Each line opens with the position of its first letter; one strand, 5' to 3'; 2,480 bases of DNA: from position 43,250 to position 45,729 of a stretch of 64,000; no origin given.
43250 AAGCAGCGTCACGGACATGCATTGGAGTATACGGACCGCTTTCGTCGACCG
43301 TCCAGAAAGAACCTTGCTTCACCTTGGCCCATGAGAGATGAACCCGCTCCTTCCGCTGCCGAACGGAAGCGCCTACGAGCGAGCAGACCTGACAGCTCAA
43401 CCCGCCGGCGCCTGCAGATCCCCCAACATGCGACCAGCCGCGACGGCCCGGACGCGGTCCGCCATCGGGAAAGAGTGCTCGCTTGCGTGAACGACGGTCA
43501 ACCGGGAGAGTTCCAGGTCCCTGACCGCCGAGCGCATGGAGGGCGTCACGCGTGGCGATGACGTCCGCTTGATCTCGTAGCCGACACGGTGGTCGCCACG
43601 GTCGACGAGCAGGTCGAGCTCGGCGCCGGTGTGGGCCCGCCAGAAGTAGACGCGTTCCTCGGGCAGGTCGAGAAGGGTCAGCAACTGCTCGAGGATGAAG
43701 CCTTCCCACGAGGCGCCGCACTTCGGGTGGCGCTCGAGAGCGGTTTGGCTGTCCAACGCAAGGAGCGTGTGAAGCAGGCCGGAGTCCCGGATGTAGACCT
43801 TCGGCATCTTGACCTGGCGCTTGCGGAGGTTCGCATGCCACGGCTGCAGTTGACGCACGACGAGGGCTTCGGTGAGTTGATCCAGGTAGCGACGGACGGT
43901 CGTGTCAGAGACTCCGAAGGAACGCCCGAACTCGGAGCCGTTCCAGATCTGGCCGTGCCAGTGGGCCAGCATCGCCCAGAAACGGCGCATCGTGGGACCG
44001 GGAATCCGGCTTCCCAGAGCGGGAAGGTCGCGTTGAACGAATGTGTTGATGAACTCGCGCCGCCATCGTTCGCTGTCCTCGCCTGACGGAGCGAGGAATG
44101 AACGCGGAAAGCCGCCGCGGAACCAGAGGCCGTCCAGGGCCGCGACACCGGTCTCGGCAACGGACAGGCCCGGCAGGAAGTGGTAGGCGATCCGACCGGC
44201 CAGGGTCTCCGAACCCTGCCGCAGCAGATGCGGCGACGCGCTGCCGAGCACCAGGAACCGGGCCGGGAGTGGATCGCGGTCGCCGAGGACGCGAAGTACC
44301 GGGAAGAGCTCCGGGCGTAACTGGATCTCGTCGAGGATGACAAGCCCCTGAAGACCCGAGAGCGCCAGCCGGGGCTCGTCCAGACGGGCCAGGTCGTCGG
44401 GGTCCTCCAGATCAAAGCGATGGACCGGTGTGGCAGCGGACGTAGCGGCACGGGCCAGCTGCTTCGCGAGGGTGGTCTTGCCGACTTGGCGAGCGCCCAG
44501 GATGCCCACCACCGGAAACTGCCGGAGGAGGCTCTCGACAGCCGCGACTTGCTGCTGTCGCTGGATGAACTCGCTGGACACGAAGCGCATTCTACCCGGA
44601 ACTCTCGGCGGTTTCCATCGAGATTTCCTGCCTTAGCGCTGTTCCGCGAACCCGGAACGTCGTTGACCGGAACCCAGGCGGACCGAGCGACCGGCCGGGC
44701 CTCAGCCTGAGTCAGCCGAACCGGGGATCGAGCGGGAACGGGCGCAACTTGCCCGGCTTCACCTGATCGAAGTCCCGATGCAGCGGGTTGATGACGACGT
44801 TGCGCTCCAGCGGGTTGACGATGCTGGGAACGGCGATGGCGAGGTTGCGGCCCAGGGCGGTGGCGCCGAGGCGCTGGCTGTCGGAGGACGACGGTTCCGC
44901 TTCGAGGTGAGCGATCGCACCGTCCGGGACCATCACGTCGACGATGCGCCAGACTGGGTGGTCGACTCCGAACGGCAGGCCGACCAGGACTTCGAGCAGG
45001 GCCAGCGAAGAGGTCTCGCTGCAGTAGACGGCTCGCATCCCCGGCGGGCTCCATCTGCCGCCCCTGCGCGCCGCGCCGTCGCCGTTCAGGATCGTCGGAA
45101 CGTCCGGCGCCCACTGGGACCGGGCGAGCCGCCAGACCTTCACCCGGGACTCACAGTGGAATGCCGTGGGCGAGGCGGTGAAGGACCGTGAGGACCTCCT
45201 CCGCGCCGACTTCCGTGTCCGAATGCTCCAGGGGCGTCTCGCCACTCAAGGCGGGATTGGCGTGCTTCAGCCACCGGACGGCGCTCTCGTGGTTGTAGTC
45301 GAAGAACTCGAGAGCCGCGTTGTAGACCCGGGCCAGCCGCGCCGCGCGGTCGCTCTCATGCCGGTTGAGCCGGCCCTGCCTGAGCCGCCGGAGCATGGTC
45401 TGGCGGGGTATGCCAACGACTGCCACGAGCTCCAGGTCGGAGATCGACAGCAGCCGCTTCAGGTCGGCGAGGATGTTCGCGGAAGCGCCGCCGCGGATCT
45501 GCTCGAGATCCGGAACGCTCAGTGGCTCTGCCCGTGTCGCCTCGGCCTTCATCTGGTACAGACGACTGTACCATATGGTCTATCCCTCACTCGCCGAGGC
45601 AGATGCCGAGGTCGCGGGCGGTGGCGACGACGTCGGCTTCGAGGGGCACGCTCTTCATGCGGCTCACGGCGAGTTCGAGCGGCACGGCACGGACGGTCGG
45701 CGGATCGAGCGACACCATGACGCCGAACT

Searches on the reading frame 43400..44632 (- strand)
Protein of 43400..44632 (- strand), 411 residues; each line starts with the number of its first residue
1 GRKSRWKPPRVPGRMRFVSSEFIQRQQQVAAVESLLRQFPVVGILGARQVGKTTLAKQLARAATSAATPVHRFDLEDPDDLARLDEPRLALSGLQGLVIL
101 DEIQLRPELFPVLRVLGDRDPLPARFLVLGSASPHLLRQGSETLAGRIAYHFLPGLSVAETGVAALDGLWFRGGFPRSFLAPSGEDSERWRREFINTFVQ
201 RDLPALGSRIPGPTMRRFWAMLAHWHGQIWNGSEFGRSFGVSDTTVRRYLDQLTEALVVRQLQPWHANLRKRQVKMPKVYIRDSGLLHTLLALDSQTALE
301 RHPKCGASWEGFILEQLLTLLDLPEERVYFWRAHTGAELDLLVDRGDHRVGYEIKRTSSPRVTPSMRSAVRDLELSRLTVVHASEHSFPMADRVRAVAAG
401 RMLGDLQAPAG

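Call 82: search_protein_families(library=pfam, proteins=[window:43400-44632:-], max_evalue=0.001)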
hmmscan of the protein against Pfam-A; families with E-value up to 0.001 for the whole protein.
window:43400-44632:- (411 aa): 4 families
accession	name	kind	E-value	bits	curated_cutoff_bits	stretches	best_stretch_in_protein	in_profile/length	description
PF13635.12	DUF4143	-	2.9e-43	147.8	28.1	1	200-356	1-159/160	Domain of unknown function (DUF4143)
PF13173.12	AAA_14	-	2.6e-22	79.6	27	1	40-160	3-127/129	AAA domain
PF13191.12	AAA_16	-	0.00021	22.3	32.6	1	22-66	2-51/167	AAA ATPase domain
PF08279.18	HTH_11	-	0.00042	20.6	25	0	226-257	13-43/55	HTH domain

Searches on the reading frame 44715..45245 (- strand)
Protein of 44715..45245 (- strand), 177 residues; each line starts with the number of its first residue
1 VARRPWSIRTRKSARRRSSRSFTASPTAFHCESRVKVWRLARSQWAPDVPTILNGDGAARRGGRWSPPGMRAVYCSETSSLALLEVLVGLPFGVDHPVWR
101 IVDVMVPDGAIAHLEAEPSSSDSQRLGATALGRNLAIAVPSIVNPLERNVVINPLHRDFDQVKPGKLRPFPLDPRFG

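Call 82: search_protein_families(library=pfam, proteins=[window:44715-45245:-], max_evalue=0.001)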
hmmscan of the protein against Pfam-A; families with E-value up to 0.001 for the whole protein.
window:44715-45245:- (177 aa): 1 family
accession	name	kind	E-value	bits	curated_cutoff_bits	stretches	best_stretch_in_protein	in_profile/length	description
PF08808.17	RES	-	1.6e-22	80.7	23.2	1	36-173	1-157/157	RES domain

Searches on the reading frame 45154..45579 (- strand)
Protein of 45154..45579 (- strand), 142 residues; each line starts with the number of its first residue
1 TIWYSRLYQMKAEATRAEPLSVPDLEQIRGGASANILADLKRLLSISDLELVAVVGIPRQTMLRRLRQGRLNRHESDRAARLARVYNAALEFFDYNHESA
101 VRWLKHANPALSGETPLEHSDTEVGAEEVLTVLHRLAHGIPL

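Call 82: search_protein_families(library=pfam, proteins=[window:45154-45579:-], max_evalue=0.001)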
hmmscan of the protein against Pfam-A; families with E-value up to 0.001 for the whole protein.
window:45154-45579:- (142 aa): 2 families
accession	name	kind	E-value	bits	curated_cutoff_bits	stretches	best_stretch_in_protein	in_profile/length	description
PF09722.15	Xre_MbcA_ParS_C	-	4e-12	46.4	24.5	1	97-139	9-51/51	Antitoxin Xre/MbcA/ParS C-terminal toxin-binding domain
PF20432.4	Xre-like-HTH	-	6.7e-09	36.4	25.8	1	26-84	4-63/63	Antitoxin Xre-like helix-turn-helix domain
